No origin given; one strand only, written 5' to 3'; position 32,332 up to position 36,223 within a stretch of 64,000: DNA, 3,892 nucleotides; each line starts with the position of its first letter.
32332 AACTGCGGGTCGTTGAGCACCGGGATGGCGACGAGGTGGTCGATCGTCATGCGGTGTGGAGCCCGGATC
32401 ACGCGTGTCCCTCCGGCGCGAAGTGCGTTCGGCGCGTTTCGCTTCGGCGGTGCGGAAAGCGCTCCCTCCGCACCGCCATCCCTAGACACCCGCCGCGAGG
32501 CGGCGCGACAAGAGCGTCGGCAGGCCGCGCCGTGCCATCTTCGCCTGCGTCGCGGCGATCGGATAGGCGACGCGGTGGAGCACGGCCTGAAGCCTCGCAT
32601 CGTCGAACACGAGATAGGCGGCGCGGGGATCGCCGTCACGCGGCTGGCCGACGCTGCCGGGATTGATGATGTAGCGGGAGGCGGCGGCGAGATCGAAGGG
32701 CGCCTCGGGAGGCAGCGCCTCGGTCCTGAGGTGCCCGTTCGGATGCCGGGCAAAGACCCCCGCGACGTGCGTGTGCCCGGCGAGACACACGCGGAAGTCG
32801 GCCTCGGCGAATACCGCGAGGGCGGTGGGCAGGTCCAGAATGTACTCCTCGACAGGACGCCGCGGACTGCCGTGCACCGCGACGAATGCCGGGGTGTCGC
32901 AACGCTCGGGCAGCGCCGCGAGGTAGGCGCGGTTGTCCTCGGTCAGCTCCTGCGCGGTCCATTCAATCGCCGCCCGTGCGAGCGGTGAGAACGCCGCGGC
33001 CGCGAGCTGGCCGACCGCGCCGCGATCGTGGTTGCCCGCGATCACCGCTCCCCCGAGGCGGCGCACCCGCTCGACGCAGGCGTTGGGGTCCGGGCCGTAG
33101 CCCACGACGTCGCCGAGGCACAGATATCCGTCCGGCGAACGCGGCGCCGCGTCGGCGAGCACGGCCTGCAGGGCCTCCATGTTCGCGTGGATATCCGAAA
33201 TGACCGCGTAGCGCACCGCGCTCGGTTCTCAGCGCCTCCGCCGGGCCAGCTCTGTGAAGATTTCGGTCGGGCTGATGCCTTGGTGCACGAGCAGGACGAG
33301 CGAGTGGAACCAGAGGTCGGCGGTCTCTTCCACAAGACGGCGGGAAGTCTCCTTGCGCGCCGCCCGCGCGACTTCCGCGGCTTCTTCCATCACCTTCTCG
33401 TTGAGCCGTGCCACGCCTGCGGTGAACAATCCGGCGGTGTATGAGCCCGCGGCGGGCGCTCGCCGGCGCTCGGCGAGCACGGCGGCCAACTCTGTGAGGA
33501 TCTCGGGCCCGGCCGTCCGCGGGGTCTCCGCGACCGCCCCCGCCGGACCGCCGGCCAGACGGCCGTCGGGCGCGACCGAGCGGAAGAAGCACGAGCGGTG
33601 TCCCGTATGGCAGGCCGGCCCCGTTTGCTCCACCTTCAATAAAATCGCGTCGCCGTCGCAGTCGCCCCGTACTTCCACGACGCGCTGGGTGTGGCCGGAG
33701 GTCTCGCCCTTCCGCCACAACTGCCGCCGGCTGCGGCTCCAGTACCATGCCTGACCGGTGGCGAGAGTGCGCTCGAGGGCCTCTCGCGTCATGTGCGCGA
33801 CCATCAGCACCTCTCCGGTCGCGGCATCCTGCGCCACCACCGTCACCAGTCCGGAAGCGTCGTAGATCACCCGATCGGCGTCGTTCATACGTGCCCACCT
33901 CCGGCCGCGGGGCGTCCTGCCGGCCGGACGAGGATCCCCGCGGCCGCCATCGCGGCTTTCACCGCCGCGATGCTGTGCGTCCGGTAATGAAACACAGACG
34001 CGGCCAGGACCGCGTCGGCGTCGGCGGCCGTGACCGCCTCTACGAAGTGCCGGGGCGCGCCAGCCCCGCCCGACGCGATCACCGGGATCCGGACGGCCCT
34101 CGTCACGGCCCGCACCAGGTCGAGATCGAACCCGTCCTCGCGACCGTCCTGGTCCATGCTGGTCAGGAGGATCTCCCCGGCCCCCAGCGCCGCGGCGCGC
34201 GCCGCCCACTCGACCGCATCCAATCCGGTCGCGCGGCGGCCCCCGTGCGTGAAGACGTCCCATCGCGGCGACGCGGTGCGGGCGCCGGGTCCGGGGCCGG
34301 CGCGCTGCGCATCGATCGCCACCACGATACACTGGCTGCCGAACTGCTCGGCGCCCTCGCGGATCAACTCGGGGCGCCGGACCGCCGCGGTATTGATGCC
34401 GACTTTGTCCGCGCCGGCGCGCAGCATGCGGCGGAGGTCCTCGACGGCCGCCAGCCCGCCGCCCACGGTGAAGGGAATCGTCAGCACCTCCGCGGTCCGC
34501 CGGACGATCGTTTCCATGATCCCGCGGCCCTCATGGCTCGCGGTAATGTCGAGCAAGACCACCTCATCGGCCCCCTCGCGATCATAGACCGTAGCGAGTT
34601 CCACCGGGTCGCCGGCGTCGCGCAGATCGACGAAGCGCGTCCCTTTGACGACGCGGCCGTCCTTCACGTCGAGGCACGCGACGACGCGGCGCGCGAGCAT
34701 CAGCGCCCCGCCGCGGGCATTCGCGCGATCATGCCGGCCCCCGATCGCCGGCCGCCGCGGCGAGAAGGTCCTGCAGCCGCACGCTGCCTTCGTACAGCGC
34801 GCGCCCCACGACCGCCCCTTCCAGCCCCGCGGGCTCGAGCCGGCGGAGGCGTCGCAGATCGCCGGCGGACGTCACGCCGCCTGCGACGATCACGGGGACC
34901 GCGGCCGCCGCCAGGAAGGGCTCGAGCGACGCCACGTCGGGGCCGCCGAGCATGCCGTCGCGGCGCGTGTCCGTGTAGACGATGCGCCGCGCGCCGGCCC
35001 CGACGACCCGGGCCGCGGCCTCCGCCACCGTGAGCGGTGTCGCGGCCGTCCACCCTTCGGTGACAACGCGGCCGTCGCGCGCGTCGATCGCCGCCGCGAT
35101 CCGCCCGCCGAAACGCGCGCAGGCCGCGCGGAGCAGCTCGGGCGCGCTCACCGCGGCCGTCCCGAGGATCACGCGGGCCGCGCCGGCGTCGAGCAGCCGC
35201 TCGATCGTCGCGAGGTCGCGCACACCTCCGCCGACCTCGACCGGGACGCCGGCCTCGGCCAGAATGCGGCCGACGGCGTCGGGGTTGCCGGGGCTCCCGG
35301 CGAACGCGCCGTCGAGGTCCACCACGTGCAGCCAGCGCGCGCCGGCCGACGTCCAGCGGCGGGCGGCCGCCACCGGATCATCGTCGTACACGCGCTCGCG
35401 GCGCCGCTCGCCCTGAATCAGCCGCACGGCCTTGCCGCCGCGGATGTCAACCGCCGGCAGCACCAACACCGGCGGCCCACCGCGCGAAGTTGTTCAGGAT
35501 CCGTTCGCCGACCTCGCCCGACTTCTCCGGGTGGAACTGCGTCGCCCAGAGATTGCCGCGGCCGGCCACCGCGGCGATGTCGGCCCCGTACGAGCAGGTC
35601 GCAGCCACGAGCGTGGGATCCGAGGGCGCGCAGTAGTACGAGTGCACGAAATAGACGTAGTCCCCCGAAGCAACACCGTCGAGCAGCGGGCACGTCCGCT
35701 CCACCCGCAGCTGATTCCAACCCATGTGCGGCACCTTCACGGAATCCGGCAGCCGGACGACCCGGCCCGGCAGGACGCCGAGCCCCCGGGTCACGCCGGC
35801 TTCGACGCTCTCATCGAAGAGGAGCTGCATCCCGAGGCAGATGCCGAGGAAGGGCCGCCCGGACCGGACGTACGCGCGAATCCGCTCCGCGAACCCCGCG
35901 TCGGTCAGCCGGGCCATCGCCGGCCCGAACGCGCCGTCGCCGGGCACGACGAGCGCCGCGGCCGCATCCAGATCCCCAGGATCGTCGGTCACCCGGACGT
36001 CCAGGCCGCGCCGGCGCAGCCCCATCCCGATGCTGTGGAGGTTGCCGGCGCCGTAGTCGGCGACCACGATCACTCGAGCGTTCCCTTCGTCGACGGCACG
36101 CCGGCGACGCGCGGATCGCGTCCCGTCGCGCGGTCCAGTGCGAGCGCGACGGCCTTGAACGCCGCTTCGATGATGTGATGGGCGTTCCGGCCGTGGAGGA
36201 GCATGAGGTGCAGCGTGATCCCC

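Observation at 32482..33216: Calcineurin-like metallophosphoesterase as the terminal gene of the his operon: candidate non-canonical histidinol-phosphate phosphatase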

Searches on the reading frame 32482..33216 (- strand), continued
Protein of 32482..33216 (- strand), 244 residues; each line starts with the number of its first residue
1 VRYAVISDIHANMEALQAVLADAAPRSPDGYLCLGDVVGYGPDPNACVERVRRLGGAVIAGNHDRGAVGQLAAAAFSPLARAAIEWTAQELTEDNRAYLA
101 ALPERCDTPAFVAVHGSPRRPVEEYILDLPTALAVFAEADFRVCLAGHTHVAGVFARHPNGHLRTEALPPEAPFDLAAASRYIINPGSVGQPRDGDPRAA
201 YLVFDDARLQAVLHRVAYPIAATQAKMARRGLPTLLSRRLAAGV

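Call 93: find_homologous_proteins(query=P0100)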
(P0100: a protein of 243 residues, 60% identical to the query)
Query P0100 (243 aa): 7974 proteins with E <= 0.001 among 8000 candidates; the best 120 are listed.
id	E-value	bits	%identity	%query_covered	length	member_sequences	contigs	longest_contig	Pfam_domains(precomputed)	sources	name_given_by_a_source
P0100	5.8e-158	542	100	100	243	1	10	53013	PF12850.13,PF00149.34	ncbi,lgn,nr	ncbi:MAG: metallophosphoesterase family protein [Armatimonadota bacterium]|nr:metallophosphoesterase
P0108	1.7e-142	491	89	100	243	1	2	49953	PF12850.13,PF00149.34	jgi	-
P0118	1.0e-131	456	84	100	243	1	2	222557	PF12850.13,PF00149.34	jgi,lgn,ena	-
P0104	3.0e-123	428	78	100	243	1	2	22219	PF12850.13,PF00149.34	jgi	-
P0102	2.0e-121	422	78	100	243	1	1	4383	PF12850.13,PF00149.34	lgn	-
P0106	3.0e-120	418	77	100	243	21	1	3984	PF12850.13,PF00149.34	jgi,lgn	-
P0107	4.7e-120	418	77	100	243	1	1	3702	PF12850.13,PF00149.34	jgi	-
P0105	3.6e-118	411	77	100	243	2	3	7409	PF12850.13,PF00149.34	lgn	-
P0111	3.7e-116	405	76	100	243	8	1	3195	PF12850.13,PF00149.34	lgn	-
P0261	2.5e-114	399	72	100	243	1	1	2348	PF12850.13,PF00149.34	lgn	-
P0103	7.8e-114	397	74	100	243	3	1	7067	PF12850.13,PF00149.34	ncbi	ncbi:MAG: metallophosphoesterase family protein [bacterium]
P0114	2.7e-112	392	72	100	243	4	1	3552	PF12850.13,PF00149.34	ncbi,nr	ncbi:MAG TPA: metallophosphoesterase family protein [bacterium]|nr:metallophosphoesterase family pro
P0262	2.9e-112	392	74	100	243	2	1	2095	PF12850.13,PF00149.34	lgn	-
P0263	3.3e-112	392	71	100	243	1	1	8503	PF12850.13,PF00149.34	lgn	-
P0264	5.1e-112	391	73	100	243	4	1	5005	PF12850.13,PF00149.34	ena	-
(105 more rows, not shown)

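Call 94: find_encoding_contigs(protein=P0228, flank=7000, max_places=8)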
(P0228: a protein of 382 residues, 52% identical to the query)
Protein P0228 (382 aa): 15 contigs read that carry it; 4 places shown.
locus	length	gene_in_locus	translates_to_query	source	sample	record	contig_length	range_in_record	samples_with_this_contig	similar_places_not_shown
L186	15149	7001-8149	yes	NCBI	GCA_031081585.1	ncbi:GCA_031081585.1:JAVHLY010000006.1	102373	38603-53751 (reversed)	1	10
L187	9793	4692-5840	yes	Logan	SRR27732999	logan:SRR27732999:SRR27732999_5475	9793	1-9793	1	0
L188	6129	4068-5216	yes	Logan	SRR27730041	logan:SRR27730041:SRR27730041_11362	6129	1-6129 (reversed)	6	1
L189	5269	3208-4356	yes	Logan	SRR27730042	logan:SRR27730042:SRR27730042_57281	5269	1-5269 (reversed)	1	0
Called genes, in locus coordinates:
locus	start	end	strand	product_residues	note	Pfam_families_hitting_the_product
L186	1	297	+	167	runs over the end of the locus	PF03061:4HBT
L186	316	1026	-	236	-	PF04402:SIMPL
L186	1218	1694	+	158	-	PF02675:AdoMet_dc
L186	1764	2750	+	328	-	-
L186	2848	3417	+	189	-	PF05685:Uma2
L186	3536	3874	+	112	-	PF01371:Trp_repressor, PF13384:HTH_23 (weak)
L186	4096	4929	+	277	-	PF03239:FTR1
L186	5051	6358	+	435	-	PF13393:tRNA-synt_His, PF00587:tRNA-synt_2b (weak)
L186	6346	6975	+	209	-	PF01634:HisG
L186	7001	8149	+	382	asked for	PF00155:Aminotran_1_2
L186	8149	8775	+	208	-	PF00475:IGPD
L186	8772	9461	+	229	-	PF07685:GATase_3 (weak), PF00117:GATase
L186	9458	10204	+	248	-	PF00977:His_biosynth, PF13714:PEP_mutase (faint), PF03060:NMO (faint), PF02581:TMP-TENI (faint), PF01207:Dus (weak)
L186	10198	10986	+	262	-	PF00977:His_biosynth, PF02581:TMP-TENI (faint), PF01207:Dus (faint), PF01180:DHO_dh (faint), PF03060:NMO (weak)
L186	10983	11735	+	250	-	PF01502:PRA-CH, PF01503:PRA-PH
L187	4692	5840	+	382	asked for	PF00155:Aminotran_1_2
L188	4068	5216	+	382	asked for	PF00155:Aminotran_1_2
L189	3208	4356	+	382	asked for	PF00155:Aminotran_1_2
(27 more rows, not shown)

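Call 100: search_solved_structures(query=A1, max_evalue=0.001)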
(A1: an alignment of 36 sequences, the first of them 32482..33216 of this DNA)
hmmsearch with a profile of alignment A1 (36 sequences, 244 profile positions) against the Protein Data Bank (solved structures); distinct sequences matched with E-value up to 0.001: 6.
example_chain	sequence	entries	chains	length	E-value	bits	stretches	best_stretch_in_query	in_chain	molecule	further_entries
3rqz_A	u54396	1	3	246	3.9e-98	331.1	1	1-243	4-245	Metallophosphoesterase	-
1nnw_A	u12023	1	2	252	4.1e-15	59.2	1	3-127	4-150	hypothetical protein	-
3qfm_A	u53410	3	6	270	4.7e-14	55.8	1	2-66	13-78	Putative uncharacterized protein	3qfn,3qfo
2gju_A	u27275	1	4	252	1.6e-13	54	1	3-132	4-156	252aa long hypothetical protein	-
2qjc_A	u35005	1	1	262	1.8e-10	44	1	2-139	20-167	Diadenosine tetraphosphatase, putative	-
1su1_A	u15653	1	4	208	2.5e-07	33.7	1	1-65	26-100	Hypothetical protein yfcE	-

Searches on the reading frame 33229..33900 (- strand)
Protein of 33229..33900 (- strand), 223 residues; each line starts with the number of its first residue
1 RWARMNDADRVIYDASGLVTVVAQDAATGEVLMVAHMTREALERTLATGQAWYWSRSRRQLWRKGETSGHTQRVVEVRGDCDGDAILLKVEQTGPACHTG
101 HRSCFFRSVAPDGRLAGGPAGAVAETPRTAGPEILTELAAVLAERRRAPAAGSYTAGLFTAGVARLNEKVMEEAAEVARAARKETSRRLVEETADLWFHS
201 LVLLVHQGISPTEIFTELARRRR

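Call 7: search_protein_families(library=pfam, proteins=[window:33229-33900:-])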
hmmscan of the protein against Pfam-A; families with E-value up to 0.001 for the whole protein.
window:33229-33900:- (223 aa): 3 families
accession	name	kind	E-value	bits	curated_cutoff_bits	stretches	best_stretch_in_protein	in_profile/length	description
PF01502.23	PRA-CH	-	5.5e-36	122.7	27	1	33-106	1-74/74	Phosphoribosyl-AMP cyclohydrolase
PF01503.22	PRA-PH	-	8.2e-19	68.3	21.3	1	136-221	2-85/86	Phosphoribosyl-ATP pyrophosphohydrolase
PF03819.22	MazG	-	0.00013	22.6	22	1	166-218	6-62/74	MazG nucleotide pyrophosphohydrolase domain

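Call 8: search_protein_families(library=ncbifam, proteins=[window:33229-33900:-])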
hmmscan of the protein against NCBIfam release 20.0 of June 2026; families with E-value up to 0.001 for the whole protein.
window:33229-33900:- (223 aa): 6 families
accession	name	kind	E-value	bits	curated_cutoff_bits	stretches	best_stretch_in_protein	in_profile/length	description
NF002747.0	PRK02759.1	equivalog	2.9e-70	236.1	187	1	7-223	6-206/208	bifunctional phosphoribosyl-AMP cyclohydrolase/phosphoribosyl-ATP diphosphatase HisIE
NF000768.0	PRK00051.1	equivalog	1.8e-50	169.9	126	1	8-110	13-115/131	phosphoribosyl-AMP cyclohydrolase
NF001611.0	PRK00400.1-3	equivalog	7.3e-26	90.4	99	1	133-222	5-94/108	phosphoribosyl-ATP diphosphatase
TIGR03188.1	histidine_hisI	equivalog_domain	9.1e-26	89.9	42.7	1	135-218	1-84/84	phosphoribosyl-ATP diphosphatase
NF001613.0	PRK00400.1-5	equivalog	1.6e-20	73.1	120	1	133-222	4-93/107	phosphoribosyl-ATP diphosphatase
NF001610.0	PRK00400.1-1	equivalog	8.6e-13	48.3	104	1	136-218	11-93/93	phosphoribosyl-ATP diphosphatase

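Call 27: find_related_loci(query=window:33229-33888:-, collection=metagenome_contigs, flank=10000)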
Query window:33229-33888:- (219 aa) in metagenome_contigs; peptide patterns used: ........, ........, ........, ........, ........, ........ (x = any residue, [..] = any of these).
600 stretches matched a pattern (row limit reached: there are more); 526 encode a relative of the query (tblastn E <= 1e-3); the best 80 are kept; 80 distinct loci.
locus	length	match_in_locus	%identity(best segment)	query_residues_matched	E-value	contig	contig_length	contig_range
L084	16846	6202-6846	87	1-215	6e-121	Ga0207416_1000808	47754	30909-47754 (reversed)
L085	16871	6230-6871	85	1-215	5e-118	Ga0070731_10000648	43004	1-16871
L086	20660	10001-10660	81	1-219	4e-113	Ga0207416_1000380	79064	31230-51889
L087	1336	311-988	75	2-219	2e-117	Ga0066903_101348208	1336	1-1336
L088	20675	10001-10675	74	1-215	4e-107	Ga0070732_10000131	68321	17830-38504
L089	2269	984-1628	70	1-214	1e-95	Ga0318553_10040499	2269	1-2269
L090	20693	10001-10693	66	1-219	1e-91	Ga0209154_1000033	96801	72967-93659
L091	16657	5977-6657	66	1-215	9e-90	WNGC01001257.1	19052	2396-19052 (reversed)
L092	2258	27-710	66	1-215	1e-92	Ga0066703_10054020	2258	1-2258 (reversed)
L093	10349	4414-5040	67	9-216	1e-88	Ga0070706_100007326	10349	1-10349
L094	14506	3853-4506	73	1-214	6e-88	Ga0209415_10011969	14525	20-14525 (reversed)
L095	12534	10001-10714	61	1-219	1e-87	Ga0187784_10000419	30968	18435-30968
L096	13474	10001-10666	66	1-215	3e-87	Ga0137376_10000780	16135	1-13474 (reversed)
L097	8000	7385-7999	69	1-205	1e-86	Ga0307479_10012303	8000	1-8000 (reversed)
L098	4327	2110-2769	64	3-215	7e-85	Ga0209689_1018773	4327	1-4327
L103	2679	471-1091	57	7-218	2e-64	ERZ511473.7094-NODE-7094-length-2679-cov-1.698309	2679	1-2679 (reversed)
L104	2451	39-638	53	9-219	1e-62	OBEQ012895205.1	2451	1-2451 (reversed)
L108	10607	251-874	54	5-219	8e-61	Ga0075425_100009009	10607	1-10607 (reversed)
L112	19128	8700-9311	50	5-219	2e-57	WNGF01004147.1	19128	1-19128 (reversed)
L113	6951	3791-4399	47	6-218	1e-54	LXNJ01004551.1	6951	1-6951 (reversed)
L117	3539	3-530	51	33-217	1e-48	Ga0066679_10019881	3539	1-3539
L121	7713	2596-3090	46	14-207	3e-47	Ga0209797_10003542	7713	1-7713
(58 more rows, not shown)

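Call 30: search_protein_families(library=pfam, proteins=[L103:1152-1925:+, L103:1985-2488:+, L108:1424-2185:+, L108:2190-2933:+, L104:667-1182:+, L117:568-1080:+, L117:1088-1849:+, L113:4583-5761:+, L121:3265-4797:+, L112:9888-10703:+])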
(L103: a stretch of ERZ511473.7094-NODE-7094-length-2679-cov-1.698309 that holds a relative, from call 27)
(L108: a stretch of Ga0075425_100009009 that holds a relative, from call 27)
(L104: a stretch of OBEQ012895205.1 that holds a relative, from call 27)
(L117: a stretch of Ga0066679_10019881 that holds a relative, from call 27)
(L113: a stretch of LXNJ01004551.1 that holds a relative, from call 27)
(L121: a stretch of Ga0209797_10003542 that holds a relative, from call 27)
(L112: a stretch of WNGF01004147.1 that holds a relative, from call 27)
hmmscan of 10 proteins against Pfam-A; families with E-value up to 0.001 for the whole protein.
L103:1152-1925:+ (257 aa): 1 family
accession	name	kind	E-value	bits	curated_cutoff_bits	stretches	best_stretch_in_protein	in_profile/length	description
PF01904.24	DUF72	-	6e-37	128.2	25.3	1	18-227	9-203/217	Protein of unknown function DUF72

L103:1985-2488:+ (167 aa): 1 family
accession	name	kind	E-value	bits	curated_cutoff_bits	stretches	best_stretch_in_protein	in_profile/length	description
PF00512.31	HisKA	-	1.3e-12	48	26.9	1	101-138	2-37/66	His Kinase A (phospho-acceptor) domain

L108:1424-2185:+ (253 aa): 1 family
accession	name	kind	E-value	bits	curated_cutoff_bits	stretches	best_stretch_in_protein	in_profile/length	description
PF02405.21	MlaE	-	4.3e-74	249.1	22.5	1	37-246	2-211/212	Permease MlaE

L108:2190-2933:+ (247 aa): 2 families
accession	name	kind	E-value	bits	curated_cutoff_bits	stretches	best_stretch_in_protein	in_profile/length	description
PF00005.33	ABC_tran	-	7.9e-36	124.1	25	1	20-170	1-137/137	ABC transporter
PF13304.12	AAA_21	-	0.00021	21.9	27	0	92-189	178-288/304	AAA domain, putative AbiEii toxin, Type IV TA system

L104:667-1182:+ (171 aa): 0 families

L117:568-1080:+ (170 aa): 0 families

L117:1088-1849:+ (253 aa): 1 family
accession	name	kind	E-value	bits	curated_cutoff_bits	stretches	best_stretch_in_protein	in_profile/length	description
PF02405.21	MlaE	-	7.2e-75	251.7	22.5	1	37-246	2-211/212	Permease MlaE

L113:4583-5761:+ (392 aa): 2 families
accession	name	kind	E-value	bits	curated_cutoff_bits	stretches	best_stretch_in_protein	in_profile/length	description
PF13784.11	Fic_N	-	5.2e-25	87.7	26.7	1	50-125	4-81/82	Fic/DOC family N-terminal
PF02661.23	Fic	-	3.6e-14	53.8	24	1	137-241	4-93/93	Fic/DOC family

L121:3265-4797:+ (510 aa): 7 families
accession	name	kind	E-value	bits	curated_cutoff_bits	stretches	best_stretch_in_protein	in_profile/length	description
PF01593.30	Amino_oxidase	-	5.5e-59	201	19.8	1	66-506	1-443/443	Flavin containing amine oxidoreductase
PF13450.12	NAD_binding_8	-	4.5e-10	40.1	21.9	1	61-125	1-64/68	NAD(P)-binding Rossmann-like domain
PF01266.30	DAO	-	7.8e-07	29.4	27.9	1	58-132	1-81/353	FAD dependent oxidoreductase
PF07992.20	Pyr_redox_2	-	1.6e-06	28.2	26.1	1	58-97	2-42/291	Pyridine nucleotide-disulphide oxidoreductase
PF00890.30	FAD_binding_2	-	1.2e-05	25.2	20.4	1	59-100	2-43/414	FAD binding domain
PF12831.13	FAD_oxidored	-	0.00046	20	27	1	59-130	2-65/416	FAD dependent oxidoreductase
PF07156.20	Prenylcys_lyase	-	0.00061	19.4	27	1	257-324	117-186/363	Prenylcysteine lyase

L112:9888-10703:+ (271 aa): 1 family
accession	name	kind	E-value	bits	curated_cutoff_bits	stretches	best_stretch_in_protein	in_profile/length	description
PF02405.21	MlaE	-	8.7e-75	251.4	22.5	1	55-264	2-211/212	Permease MlaE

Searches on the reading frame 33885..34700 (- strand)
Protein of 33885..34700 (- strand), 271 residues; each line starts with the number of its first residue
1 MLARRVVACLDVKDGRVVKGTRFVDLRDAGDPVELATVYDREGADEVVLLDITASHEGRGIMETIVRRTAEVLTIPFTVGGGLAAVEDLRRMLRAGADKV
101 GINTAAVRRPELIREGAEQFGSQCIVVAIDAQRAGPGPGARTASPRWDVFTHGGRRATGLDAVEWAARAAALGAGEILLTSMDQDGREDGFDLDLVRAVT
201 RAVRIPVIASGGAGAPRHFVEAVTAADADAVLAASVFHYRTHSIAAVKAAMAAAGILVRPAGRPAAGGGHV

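Call 7: search_protein_families(library=pfam, proteins=[window:33885-34700:-])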
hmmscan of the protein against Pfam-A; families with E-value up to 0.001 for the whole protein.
window:33885-34700:- (271 aa): 4 families
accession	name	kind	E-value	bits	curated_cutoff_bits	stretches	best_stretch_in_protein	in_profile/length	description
PF00977.27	His_biosynth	-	1.4e-78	263.9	23.6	1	5-241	1-226/228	Histidine biosynthesis protein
PF01207.24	Dus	-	8.1e-06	25.6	20.4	0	66-120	176-230/311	Dihydrouridine synthase (Dus)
PF03060.21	NMO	-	6.3e-05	22.9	28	0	63-105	182-224/331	Nitronate monooxygenase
PF02581.23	TMP-TENI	-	0.0006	19.7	27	0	166-231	113-174/180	Thiamine monophosphate synthase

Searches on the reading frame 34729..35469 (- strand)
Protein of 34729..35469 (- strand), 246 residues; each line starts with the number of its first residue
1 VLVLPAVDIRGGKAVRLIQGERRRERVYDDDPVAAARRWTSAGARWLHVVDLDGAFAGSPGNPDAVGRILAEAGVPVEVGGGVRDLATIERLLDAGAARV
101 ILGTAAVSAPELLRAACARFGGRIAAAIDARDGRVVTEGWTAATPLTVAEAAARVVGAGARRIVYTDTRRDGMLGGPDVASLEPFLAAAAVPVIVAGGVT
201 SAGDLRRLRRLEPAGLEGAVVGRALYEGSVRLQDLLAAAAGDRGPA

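Call 7: search_protein_families(library=pfam, proteins=[window:34729-35469:-])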
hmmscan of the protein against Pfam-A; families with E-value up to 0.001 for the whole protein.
window:34729-35469:- (246 aa): 2 families
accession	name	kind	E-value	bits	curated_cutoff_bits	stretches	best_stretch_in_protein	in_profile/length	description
PF00977.27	His_biosynth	-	2e-72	243.8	23.6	1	3-230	2-227/228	Histidine biosynthesis protein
PF01207.24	Dus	-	2.2e-06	27.4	20.4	0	62-115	172-226/311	Dihydrouridine synthase (Dus)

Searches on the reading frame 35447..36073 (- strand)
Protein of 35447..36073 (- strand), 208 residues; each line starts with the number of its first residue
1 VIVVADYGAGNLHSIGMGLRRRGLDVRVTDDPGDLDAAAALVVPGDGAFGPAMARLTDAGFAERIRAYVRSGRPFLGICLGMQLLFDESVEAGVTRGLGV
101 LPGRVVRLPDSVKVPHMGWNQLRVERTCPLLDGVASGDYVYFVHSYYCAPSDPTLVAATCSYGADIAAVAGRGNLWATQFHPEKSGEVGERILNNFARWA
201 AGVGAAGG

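Call 7: search_protein_families(library=pfam, proteins=[window:35447-36073:-])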
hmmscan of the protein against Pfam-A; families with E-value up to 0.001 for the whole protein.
window:35447-36073:- (208 aa): 4 families
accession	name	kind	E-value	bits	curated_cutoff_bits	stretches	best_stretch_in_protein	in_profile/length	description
PF00117.34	GATase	-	1.7e-21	77.2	22.8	1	3-196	1-186/190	Glutamine amidotransferase class-I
PF07685.20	GATase_3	-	4.6e-07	30.1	27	1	25-106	26-116/196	CobB/CobQ-like glutamine amidotransferase domain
PF01174.25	SNO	-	1.7e-06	28.5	27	1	23-102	19-97/188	SNO glutamine amidotransferase family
PF09825.15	BPL_N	-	0.00086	18.7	24.2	0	37-81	49-91/283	Biotin-protein ligase, N terminal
